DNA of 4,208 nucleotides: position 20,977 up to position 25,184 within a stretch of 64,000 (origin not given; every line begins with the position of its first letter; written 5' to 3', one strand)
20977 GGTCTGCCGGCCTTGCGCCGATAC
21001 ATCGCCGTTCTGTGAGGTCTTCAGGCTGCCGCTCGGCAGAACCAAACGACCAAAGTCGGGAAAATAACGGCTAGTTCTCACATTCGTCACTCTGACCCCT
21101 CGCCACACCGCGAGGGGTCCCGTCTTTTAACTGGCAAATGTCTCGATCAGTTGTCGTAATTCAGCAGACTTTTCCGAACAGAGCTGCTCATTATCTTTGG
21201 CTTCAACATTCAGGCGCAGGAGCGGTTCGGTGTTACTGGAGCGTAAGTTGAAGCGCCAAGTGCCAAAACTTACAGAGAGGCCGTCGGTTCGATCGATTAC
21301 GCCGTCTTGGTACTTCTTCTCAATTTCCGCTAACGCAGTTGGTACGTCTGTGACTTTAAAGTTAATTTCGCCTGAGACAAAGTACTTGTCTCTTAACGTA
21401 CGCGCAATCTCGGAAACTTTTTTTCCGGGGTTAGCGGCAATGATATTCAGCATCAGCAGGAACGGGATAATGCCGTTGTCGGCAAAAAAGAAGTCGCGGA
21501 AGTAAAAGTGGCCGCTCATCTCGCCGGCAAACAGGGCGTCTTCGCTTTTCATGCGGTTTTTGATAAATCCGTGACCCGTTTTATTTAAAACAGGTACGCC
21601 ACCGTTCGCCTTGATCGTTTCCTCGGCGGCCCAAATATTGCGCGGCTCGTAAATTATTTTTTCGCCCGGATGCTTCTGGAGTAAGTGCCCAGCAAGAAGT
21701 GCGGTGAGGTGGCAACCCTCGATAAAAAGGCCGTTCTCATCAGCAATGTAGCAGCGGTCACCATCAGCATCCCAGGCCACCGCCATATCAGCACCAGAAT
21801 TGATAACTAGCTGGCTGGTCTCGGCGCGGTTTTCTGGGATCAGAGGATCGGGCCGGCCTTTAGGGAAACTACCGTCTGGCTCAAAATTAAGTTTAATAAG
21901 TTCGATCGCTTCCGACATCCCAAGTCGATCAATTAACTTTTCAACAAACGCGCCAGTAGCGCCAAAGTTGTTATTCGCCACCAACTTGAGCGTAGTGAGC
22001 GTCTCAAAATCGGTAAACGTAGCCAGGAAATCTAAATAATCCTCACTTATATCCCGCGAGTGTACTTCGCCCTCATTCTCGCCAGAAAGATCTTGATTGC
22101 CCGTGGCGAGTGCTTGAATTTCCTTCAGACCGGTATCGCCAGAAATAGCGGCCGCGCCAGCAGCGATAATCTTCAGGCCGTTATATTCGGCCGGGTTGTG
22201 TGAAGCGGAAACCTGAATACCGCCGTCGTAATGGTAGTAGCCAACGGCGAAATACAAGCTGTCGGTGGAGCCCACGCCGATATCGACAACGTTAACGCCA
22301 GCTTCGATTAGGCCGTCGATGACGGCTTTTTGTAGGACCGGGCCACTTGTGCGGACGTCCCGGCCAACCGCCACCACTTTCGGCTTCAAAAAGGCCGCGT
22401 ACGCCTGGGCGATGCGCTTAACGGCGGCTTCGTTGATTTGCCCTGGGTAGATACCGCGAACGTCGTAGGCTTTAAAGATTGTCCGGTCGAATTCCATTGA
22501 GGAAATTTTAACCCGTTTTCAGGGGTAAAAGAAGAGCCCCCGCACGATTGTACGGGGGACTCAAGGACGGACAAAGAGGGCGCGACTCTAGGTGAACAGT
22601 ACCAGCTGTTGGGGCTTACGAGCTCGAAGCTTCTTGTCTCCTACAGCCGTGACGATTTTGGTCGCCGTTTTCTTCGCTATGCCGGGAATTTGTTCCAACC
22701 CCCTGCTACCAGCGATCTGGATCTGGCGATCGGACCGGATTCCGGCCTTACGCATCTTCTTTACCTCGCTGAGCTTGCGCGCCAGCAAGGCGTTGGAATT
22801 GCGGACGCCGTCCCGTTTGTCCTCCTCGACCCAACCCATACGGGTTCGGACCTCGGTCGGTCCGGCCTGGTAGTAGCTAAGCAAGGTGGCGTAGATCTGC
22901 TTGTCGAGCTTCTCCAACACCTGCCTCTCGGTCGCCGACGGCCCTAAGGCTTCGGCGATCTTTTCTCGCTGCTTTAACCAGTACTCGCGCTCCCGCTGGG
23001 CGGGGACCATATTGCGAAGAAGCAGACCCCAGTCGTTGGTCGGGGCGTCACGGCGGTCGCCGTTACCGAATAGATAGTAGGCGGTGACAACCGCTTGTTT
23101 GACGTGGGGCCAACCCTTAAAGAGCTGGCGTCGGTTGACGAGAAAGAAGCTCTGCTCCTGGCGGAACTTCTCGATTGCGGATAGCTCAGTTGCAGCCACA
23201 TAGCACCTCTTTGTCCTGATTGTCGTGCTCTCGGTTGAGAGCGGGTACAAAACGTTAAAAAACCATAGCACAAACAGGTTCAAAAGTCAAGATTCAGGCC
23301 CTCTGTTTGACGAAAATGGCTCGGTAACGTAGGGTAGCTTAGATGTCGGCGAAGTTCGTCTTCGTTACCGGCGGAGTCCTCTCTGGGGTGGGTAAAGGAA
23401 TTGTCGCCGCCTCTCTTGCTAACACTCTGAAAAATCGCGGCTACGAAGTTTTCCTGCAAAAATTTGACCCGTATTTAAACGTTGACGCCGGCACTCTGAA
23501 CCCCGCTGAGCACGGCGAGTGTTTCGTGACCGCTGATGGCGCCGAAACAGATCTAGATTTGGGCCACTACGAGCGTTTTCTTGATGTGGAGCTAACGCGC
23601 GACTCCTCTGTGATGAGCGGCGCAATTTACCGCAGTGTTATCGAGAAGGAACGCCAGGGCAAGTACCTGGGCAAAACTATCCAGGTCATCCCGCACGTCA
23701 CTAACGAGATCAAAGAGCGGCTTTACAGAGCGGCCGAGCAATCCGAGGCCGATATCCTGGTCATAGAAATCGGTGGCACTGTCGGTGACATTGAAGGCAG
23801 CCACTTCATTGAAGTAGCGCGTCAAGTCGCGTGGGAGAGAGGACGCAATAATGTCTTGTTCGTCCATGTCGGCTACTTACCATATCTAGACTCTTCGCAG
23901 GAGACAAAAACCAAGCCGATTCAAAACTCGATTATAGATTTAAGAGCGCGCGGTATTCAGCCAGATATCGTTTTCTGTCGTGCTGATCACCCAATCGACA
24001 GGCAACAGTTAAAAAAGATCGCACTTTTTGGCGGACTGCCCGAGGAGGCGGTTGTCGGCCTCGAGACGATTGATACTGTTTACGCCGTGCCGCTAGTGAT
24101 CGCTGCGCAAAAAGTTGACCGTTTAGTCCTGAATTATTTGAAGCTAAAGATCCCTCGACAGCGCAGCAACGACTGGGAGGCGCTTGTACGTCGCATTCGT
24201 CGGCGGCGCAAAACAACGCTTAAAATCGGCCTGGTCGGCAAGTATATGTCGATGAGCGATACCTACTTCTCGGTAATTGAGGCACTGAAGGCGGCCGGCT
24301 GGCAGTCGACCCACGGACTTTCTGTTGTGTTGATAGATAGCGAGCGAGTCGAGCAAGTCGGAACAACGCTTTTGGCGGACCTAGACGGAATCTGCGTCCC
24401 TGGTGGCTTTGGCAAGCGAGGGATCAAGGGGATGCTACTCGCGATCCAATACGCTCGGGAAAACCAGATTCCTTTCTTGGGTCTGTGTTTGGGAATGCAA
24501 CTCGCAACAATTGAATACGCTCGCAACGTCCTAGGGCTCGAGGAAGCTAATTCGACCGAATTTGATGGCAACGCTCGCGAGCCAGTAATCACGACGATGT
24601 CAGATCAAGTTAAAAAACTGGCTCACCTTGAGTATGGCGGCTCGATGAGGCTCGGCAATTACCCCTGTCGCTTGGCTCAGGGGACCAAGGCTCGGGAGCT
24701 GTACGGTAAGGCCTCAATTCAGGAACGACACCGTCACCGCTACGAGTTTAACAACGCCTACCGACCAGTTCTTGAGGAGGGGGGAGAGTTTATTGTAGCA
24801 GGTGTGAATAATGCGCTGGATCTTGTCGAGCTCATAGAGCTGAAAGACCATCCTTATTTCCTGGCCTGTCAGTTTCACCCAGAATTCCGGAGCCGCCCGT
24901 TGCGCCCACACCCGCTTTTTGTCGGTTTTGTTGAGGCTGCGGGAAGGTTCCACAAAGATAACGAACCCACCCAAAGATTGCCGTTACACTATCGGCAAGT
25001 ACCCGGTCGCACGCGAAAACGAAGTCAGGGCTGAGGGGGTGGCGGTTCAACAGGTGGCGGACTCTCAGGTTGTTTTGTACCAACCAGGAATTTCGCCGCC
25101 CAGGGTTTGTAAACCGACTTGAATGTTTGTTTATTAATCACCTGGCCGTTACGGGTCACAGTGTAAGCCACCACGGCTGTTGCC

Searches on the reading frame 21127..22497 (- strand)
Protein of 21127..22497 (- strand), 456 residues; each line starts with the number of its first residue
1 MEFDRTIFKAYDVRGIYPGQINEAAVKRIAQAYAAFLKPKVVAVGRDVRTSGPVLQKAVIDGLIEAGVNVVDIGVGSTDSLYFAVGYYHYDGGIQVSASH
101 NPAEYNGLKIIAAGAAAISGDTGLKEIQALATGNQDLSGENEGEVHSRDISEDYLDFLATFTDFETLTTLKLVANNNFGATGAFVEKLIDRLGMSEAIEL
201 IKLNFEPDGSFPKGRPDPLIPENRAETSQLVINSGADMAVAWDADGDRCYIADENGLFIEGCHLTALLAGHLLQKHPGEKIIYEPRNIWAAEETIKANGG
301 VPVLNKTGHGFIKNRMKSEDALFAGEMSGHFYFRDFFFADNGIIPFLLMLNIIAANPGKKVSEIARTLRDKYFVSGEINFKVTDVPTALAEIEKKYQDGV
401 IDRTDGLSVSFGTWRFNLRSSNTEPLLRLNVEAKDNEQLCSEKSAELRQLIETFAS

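Call 48: search_protein_families(library=pfam, proteins=[window:21127-22497:-], max_evalue=0.0001)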
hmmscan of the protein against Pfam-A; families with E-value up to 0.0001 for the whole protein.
window:21127-22497:- (456 aa): 4 families
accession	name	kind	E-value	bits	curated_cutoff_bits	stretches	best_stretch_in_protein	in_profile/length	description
PF02878.22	PGM_PMM_I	-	2.4e-33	115.2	22.5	1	6-132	2-132/138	Phosphoglucomutase/phosphomannomutase, alpha/beta/alpha domain I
PF02880.22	PGM_PMM_III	-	1.6e-22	80.3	20.7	1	261-372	2-115/115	Phosphoglucomutase/phosphomannomutase, alpha/beta/alpha domain III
PF02879.22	PGM_PMM_II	-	4.6e-19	69.3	29.3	1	152-256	1-103/103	Phosphoglucomutase/phosphomannomutase, alpha/beta/alpha domain II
PF00408.26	PGM_PMM_IV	-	7.2e-11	42.4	23.1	1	377-439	1-58/68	Phosphoglucomutase/phosphomannomutase, C-terminal domain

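Call 58: search_protein_families(library=ncbifam, proteins=[window:21127-22497:-], max_evalue=0.00001)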
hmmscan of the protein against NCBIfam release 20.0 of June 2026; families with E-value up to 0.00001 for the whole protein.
window:21127-22497:- (456 aa): 6 families
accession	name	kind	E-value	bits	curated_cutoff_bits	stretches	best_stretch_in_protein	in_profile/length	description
NF011943.0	PRK15414.1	subfamily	3.9e-136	454.7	801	1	6-451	5-454/456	phosphomannomutase CpsG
NF007088.0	PRK09542.1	equivalog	1e-113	380.8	618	1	5-440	9-443/456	phosphomannomutase/phosphoglucomutase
TIGR03990.1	Arch_GlmM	equivalog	3.1e-93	313.1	439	1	7-439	3-433/444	phosphoglucosamine mutase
NF046027.1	PhglucPhmanMutPgmG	equivalog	1.6e-79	267.8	600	1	2-442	4-442/460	phosphoglucomutase/phosphomannomutase PgmG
TIGR01455.1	glmM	equivalog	1.7e-47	162.2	447.55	1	40-445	39-434/442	phosphoglucosamine mutase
NF005737.0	PRK07564.1-1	equivalog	1.4e-08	33.8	378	1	58-372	69-407/543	alpha-D-glucose phosphate-specific phosphoglucomutase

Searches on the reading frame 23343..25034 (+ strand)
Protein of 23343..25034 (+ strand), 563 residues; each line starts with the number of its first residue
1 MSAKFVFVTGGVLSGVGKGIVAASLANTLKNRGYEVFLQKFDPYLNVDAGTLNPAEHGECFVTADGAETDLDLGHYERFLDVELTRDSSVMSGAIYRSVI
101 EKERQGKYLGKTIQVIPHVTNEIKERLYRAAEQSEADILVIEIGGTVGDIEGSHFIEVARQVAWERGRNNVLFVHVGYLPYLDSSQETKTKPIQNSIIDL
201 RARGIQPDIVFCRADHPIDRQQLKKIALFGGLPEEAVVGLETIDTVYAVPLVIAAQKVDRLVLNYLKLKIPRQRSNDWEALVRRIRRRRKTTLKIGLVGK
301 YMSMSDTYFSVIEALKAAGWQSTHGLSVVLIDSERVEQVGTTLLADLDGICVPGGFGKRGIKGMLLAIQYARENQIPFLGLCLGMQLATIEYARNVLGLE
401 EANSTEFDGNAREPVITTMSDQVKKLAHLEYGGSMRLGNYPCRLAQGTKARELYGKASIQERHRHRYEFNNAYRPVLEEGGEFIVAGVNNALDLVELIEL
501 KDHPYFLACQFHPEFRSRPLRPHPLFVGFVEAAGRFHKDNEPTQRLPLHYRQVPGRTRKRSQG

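Call 48: search_protein_families(library=pfam, proteins=[window:23343-25034:+], max_evalue=0.0001)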
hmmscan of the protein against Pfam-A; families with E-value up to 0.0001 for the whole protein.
window:23343-25034:+ (563 aa): 4 families
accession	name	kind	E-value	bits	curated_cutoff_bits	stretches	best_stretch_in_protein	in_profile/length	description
PF06418.20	CTP_synth_N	-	6.6e-114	380.2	26.1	1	4-268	1-265/265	CTP synthase N-terminus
PF00117.34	GATase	-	2.3e-34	119.2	22.8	1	305-531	3-189/190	Glutamine amidotransferase class-I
PF07722.19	Peptidase_C26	-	3.4e-06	27.4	20.5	0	368-514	98-219/219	Peptidase C26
PF01656.29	CbiA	-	2.1e-05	24.9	25.4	1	14-112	8-54/125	CobQ/CobB/MinD/ParA nucleotide binding domain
